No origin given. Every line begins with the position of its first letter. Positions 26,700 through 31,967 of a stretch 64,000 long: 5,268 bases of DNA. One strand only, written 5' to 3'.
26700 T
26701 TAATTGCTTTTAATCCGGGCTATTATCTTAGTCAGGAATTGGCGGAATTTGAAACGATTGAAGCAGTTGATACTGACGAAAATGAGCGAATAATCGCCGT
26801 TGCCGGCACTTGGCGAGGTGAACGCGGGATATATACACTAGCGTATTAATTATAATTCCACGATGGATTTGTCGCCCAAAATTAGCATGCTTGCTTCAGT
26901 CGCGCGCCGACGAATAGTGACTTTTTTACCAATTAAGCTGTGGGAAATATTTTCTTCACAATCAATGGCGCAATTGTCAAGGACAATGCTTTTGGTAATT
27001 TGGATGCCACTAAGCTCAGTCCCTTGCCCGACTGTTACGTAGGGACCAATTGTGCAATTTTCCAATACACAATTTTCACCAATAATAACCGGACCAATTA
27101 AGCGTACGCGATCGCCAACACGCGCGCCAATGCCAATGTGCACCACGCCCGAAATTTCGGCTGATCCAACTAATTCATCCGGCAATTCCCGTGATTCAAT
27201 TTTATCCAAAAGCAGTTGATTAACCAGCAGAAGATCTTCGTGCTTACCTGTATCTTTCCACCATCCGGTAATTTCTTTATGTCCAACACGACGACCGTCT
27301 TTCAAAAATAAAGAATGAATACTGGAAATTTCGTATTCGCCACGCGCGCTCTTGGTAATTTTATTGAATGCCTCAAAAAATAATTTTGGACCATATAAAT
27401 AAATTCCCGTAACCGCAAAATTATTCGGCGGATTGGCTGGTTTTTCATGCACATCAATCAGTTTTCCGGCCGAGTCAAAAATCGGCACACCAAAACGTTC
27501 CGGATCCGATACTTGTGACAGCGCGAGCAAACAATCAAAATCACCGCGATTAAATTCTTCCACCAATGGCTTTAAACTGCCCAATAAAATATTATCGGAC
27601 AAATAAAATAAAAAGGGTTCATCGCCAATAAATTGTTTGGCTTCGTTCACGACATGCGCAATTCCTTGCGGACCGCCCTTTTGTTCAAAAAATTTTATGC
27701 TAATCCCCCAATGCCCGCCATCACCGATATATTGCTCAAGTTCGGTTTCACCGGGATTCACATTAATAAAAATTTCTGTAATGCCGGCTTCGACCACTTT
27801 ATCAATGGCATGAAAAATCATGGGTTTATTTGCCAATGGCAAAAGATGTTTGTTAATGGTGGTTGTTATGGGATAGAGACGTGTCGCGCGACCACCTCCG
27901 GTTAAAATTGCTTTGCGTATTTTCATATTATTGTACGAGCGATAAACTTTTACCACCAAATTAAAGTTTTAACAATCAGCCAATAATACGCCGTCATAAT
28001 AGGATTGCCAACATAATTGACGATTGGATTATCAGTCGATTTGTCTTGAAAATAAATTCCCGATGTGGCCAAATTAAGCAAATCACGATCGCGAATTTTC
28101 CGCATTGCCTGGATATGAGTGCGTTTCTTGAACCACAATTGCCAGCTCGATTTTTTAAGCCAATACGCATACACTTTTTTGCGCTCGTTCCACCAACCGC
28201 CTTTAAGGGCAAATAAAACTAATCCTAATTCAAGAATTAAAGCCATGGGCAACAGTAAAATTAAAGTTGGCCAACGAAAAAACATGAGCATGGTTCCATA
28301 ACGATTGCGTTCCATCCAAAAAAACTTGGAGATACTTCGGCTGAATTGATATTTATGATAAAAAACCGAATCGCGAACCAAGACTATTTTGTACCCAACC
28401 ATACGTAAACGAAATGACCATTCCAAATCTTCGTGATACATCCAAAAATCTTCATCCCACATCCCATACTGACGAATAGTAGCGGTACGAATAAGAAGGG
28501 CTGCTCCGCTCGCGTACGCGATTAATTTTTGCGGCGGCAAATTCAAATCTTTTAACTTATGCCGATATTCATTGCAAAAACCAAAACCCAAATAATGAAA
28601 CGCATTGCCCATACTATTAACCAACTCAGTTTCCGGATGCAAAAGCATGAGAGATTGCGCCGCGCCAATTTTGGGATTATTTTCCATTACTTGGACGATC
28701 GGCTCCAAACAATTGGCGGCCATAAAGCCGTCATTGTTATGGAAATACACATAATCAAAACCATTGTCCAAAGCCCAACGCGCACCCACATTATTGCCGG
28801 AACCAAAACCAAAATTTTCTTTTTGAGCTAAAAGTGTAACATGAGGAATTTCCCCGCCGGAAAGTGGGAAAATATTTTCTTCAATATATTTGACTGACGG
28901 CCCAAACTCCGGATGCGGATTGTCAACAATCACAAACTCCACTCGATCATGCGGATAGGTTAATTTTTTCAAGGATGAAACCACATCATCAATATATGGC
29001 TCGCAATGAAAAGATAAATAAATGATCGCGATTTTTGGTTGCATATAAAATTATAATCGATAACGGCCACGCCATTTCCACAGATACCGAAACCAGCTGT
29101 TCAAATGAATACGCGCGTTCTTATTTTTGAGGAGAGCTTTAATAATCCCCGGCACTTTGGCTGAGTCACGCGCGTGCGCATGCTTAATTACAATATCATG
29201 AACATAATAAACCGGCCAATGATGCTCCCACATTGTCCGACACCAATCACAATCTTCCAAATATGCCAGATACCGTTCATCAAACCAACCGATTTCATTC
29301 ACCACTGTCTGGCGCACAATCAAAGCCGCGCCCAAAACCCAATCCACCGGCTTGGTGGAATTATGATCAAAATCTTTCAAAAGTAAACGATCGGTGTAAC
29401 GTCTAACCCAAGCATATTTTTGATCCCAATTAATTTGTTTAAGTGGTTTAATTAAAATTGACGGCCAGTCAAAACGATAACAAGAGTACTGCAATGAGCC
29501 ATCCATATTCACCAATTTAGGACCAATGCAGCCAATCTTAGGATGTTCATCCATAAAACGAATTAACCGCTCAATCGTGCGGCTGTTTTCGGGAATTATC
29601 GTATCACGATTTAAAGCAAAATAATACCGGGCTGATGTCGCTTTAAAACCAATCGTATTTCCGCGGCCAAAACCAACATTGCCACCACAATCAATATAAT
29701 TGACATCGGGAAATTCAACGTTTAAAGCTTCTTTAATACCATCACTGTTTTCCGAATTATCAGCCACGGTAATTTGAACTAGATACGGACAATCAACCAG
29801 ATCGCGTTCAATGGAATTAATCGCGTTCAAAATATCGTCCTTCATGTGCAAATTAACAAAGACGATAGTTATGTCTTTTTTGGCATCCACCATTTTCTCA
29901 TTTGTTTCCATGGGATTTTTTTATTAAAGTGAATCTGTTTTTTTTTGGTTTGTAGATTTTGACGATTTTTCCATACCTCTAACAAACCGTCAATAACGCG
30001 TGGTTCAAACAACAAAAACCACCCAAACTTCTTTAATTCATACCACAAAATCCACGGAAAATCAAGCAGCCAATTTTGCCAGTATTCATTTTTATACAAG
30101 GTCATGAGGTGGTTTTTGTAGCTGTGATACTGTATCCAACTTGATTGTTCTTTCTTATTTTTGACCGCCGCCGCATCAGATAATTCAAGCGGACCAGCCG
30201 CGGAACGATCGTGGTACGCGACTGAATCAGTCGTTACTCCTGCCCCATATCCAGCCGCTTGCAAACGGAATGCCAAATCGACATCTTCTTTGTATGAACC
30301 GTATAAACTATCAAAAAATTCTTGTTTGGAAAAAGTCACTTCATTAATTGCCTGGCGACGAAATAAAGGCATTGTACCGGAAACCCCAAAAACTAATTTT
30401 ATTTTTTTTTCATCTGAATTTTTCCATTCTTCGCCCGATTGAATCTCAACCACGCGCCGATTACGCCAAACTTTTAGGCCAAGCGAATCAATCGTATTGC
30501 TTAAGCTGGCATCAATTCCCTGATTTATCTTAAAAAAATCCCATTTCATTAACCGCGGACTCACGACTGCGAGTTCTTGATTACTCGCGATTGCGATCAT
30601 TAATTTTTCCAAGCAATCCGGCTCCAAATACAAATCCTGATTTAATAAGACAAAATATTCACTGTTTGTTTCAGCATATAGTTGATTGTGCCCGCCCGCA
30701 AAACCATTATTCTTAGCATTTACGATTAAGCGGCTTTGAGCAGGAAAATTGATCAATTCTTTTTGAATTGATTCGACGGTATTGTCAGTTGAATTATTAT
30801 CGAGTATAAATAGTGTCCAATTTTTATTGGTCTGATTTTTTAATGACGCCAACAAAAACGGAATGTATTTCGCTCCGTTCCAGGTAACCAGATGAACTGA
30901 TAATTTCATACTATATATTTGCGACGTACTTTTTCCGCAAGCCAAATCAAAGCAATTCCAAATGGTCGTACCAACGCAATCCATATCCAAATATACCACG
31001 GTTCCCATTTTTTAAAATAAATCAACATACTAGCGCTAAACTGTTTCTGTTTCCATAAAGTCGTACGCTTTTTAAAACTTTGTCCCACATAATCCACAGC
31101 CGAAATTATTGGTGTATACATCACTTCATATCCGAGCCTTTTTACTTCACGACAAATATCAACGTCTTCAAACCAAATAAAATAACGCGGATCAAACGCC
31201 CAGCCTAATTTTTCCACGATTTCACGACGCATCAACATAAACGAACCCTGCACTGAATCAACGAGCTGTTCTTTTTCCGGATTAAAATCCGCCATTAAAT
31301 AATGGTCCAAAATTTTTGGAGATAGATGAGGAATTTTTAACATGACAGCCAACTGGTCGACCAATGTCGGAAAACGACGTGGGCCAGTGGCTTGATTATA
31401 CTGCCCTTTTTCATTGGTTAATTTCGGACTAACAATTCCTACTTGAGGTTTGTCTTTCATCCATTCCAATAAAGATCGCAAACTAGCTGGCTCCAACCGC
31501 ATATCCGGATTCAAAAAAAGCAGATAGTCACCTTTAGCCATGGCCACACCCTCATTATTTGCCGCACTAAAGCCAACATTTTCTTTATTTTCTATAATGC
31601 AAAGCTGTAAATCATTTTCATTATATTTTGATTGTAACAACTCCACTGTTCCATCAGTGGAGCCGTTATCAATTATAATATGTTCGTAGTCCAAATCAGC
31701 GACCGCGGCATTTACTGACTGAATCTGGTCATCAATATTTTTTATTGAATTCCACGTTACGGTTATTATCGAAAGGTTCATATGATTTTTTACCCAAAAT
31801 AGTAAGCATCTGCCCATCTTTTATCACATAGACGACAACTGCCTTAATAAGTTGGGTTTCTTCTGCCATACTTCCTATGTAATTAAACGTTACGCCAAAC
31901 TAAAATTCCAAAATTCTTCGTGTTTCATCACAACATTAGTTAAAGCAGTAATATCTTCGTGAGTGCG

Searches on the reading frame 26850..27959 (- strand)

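Call 34: search_protein_families(library=pfam, proteins=[window:26850-27959:-], max_evalue=0.00001)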
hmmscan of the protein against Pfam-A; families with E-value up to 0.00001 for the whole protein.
window:26850-27959:- (369 aa): 4 families
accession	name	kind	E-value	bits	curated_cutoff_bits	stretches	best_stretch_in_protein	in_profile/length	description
PF00483.29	NTP_transferase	-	4.9e-46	157.7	21.2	1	16-251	1-243/245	Nucleotidyl transferase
PF25084.1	LbH_EIF2B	-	5.7e-08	33.2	54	1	274-367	11-99/105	EIF2B subunit epsilon LbH domain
PF12804.13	NTP_transf_3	-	3.5e-07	31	27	1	18-137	2-112/160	MobA-like NTP transferase domain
PF00132.30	Hexapep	-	6.9e-07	29.1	27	0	273-302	2-31/36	Bacterial transferase hexapeptide (six repeats)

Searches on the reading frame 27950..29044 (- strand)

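Call 34: search_protein_families(library=pfam, proteins=[window:27950-29044:-], max_evalue=0.00001)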
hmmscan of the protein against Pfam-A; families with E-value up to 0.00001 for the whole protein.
window:27950-29044:- (364 aa): 3 families
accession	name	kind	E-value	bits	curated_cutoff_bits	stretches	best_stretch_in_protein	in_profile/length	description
PF00535.33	Glycos_transf_2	-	1.4e-11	45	23.3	1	10-141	5-124/168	Glycosyl transferase family 2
PF13632.12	Glyco_trans_2_3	-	2.6e-08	34.3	27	1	98-252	1-142/198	Glycosyl transferase family group 2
PF13641.12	Glyco_tranf_2_3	-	6.4e-06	26.8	27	0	3-237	1-216/230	Glycosyltransferase like family 2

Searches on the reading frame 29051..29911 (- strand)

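Call 34: search_protein_families(library=pfam, proteins=[window:29051-29911:-], max_evalue=0.00001)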
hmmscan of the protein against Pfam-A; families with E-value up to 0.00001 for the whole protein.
window:29051-29911:- (286 aa): 2 families
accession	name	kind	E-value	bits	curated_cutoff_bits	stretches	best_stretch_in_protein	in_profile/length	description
PF00535.33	Glycos_transf_2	-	1.2e-08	35.5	23.3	1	20-157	8-140/168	Glycosyl transferase family 2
PF13641.12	Glyco_tranf_2_3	-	3.7e-07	30.8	27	1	63-252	51-219/230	Glycosyltransferase like family 2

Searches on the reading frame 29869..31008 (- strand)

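Call 34: search_protein_families(library=pfam, proteins=[window:29869-31008:-], max_evalue=0.00001)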
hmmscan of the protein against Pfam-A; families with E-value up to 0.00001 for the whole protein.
window:29869-31008:- (379 aa): 2 families
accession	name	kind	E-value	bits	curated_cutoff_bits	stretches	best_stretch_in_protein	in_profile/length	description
PF00535.33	Glycos_transf_2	-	1.3e-23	84.3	23.3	1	37-223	1-166/168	Glycosyl transferase family 2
PF13632.12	Glyco_trans_2_3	-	3.9e-07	30.5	27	1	203-265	66-122/198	Glycosyl transferase family group 2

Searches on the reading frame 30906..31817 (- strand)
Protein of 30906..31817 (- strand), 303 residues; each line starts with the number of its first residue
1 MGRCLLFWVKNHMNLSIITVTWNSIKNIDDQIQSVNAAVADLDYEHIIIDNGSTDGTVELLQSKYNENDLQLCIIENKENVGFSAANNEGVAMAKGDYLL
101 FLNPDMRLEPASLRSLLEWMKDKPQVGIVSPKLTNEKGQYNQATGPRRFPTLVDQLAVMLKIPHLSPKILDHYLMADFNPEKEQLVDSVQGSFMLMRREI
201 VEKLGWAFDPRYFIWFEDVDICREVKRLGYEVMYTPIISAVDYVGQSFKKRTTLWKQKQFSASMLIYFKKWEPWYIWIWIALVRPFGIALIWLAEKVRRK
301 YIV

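Call 34: search_protein_families(library=pfam, proteins=[window:30906-31817:-], max_evalue=0.00001)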
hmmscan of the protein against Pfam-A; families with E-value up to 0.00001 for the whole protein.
window:30906-31817:- (303 aa): 5 families
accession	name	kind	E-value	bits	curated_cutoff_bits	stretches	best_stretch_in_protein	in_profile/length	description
PF00535.33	Glycos_transf_2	-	6.3e-27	95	23.3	1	16-204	1-167/168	Glycosyl transferase family 2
PF13641.12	Glyco_tranf_2_3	-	8.1e-13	49.3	27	1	15-250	3-219/230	Glycosyltransferase like family 2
PF10111.15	Glyco_tranf_2_2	-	3.1e-07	30.6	27.3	1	23-131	8-122/276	Glycosyltransferase like family 2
PF13632.12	Glyco_trans_2_3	-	1.6e-06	28.5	27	0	189-283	73-157/198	Glycosyl transferase family group 2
PF13712.12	Glyco_tranf_2_5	-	2.5e-06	27.8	27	1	73-233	33-178/210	Glycosyltransferase like family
